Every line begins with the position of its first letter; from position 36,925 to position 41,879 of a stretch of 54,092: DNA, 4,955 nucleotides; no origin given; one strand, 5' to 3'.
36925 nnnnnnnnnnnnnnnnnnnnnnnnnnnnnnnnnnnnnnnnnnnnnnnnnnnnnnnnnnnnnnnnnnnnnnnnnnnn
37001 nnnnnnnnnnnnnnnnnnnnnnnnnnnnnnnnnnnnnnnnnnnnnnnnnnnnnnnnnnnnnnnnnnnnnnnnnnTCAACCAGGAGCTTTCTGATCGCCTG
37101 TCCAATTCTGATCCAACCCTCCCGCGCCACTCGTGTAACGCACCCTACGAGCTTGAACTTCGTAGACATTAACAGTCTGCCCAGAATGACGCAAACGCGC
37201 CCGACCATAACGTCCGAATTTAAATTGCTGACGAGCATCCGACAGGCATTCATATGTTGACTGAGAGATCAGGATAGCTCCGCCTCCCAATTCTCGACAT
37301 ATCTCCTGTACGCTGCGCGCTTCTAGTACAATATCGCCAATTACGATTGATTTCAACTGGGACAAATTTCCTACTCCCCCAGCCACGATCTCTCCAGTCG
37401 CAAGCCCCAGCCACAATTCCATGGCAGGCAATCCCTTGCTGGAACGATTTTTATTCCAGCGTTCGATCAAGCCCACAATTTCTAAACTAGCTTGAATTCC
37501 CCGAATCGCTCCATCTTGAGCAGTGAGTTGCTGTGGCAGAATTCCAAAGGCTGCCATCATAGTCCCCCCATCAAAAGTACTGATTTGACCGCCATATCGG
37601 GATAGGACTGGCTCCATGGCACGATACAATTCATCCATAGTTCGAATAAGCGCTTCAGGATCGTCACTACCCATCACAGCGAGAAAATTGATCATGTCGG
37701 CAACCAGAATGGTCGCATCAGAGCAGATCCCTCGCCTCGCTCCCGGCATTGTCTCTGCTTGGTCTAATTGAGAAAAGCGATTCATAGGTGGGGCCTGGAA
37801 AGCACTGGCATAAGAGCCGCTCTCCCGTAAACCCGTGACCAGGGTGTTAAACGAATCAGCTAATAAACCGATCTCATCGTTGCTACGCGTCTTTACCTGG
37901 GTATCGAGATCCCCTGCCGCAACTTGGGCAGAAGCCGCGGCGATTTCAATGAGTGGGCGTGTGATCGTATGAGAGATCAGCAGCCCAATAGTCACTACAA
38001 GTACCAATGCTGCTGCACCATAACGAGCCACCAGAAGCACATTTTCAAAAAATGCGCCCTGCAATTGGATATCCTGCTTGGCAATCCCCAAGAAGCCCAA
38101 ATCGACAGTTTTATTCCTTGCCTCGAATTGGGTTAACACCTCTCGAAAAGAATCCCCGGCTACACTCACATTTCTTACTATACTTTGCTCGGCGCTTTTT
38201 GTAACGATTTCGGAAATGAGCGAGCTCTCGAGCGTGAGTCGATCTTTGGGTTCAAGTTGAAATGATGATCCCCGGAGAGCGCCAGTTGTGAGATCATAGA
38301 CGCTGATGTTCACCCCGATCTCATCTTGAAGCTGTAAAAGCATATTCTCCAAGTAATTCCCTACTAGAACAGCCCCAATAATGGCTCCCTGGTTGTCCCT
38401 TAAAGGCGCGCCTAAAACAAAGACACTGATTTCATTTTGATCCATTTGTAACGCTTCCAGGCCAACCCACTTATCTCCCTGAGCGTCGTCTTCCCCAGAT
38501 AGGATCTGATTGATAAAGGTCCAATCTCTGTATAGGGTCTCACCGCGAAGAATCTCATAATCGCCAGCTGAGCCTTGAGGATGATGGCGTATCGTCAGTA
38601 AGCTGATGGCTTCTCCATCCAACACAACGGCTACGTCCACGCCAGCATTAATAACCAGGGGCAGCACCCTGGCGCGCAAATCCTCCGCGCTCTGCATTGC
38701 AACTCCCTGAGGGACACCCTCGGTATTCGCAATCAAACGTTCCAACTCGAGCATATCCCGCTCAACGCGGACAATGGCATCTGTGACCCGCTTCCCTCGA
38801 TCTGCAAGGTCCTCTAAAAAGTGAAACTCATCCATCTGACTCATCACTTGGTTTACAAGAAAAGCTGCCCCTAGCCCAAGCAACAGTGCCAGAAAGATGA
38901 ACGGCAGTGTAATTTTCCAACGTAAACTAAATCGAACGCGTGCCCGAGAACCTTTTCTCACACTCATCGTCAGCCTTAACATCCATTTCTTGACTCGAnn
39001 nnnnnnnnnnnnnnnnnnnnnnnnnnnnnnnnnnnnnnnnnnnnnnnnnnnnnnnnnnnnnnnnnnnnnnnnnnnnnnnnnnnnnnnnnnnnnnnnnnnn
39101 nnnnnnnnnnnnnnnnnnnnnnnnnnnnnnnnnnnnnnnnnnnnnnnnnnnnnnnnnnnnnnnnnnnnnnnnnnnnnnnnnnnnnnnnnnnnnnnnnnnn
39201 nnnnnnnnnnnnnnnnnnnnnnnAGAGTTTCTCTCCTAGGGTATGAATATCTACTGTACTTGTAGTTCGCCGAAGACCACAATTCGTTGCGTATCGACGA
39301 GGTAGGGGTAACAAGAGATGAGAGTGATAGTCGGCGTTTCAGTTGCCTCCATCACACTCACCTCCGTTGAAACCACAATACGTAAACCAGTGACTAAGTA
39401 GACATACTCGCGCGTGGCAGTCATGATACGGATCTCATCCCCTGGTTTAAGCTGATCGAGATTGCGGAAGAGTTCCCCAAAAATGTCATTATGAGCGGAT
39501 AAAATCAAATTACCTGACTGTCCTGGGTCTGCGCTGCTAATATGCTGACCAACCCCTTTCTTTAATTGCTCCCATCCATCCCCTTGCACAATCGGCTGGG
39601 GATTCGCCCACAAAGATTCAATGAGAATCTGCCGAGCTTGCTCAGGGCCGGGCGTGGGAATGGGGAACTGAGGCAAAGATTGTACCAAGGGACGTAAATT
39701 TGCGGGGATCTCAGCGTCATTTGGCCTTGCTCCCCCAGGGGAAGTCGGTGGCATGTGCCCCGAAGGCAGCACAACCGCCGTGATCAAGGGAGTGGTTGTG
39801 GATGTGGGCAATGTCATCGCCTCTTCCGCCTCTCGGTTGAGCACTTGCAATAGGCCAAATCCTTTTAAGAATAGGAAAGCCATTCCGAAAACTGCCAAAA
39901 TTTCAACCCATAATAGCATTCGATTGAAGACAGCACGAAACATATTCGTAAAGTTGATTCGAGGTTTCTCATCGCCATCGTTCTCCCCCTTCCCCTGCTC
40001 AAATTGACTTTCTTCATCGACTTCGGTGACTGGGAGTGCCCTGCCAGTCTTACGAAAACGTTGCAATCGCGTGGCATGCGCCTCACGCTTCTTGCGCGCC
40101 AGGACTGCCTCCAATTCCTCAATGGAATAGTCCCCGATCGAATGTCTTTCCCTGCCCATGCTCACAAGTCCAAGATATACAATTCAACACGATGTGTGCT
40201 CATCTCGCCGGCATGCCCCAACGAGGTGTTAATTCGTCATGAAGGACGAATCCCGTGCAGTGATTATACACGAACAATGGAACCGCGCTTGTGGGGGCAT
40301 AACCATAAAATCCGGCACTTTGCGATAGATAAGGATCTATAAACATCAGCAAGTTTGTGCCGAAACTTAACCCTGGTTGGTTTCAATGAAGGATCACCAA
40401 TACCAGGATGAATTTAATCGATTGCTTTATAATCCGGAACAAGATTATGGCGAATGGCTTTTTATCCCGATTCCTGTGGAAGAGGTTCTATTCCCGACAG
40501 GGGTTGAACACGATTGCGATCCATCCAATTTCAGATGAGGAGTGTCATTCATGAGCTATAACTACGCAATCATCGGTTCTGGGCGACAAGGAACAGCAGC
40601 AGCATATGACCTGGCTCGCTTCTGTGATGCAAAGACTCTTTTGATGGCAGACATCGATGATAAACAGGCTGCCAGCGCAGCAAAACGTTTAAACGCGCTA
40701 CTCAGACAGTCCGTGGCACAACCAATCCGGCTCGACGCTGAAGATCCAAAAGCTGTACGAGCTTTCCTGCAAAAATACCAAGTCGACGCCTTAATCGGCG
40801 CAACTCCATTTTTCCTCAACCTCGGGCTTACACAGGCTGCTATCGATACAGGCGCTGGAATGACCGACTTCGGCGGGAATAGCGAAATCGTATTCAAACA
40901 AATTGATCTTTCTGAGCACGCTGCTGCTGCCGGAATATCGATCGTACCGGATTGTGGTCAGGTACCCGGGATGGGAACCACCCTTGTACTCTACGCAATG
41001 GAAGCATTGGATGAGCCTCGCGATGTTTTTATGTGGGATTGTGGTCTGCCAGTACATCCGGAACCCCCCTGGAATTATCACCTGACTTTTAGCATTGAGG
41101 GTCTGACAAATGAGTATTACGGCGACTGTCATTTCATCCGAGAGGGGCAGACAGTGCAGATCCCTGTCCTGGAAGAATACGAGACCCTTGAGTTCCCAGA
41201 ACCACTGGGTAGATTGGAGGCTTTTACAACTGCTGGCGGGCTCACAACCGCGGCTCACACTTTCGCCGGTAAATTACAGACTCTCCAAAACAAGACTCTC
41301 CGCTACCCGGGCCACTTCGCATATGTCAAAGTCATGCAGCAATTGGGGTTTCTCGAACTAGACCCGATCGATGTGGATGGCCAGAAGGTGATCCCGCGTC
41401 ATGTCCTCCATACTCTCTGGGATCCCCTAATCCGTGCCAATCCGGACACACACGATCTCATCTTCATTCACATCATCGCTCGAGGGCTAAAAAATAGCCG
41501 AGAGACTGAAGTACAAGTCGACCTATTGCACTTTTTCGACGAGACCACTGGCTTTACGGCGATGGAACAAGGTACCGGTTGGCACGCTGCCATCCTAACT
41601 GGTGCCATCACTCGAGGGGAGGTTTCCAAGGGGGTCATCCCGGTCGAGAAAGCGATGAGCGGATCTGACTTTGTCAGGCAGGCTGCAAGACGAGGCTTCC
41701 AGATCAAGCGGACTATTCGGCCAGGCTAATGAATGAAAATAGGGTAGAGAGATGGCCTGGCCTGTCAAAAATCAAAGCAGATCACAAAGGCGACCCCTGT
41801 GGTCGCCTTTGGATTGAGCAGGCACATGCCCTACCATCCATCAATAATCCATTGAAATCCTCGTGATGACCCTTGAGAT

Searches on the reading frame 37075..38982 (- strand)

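Call 29: search_protein_families(library=pfam, proteins=[window:37075-38982:-], max_evalue=0.00001)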
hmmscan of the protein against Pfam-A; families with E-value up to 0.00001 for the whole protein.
window:37075-38982:- (635 aa): 3 families
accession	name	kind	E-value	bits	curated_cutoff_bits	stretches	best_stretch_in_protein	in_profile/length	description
PF00672.30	HAMP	-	9e-15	55.2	25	1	335-387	1-53/53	HAMP domain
PF00211.25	Guanylate_cyc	-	5.6e-10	39.5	21.9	1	422-606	8-178/183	Adenylate and Guanylate cyclase catalytic domain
PF14827.12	dCache_3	-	7.2e-09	36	25.7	1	56-289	5-221/239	Double sensory domain of two-component sensor kinase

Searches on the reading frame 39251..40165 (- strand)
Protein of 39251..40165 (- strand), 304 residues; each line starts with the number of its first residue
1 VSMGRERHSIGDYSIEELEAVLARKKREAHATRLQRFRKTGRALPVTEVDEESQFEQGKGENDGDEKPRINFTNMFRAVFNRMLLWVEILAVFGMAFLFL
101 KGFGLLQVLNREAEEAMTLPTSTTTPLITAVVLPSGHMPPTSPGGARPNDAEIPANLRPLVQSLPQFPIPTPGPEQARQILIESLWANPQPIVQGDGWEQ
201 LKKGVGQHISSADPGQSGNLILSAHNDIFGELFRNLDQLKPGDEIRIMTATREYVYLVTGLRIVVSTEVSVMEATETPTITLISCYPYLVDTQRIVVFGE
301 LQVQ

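Call 29: search_protein_families(library=pfam, proteins=[window:39251-40165:-], max_evalue=0.00001)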
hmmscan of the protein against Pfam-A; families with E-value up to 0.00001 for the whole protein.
window:39251-40165:- (304 aa): 1 family
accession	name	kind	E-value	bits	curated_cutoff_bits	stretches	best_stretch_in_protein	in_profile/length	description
PF04203.18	Sortase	-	6.6e-26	90.9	26.6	1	190-301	10-124/125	Sortase domain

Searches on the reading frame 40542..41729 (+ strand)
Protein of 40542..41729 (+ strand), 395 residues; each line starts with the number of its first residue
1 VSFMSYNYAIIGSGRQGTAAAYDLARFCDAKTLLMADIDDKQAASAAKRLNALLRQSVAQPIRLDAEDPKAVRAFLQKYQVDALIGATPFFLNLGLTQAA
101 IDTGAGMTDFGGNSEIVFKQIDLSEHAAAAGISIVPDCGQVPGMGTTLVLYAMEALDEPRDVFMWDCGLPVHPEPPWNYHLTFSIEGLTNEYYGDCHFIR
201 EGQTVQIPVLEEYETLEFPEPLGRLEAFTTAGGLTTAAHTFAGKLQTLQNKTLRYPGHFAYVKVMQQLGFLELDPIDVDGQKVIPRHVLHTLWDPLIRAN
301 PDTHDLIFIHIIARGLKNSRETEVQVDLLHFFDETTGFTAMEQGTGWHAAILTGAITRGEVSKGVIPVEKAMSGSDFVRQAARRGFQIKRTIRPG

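Call 29: search_protein_families(library=pfam, proteins=[window:40542-41729:+], max_evalue=0.00001)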
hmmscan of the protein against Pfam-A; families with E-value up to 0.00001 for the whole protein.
window:40542-41729:+ (395 aa): 2 families
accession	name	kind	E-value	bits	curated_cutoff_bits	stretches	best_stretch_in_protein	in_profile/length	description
PF16653.10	Sacchrp_dh_C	-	2.5e-31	110.2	31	1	142-379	4-254/265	Saccharopine dehydrogenase C-terminal domain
PF03435.24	Sacchrp_dh_NADP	-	2.2e-12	47.9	25.1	1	10-135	3-129/129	Saccharopine dehydrogenase NADP binding domain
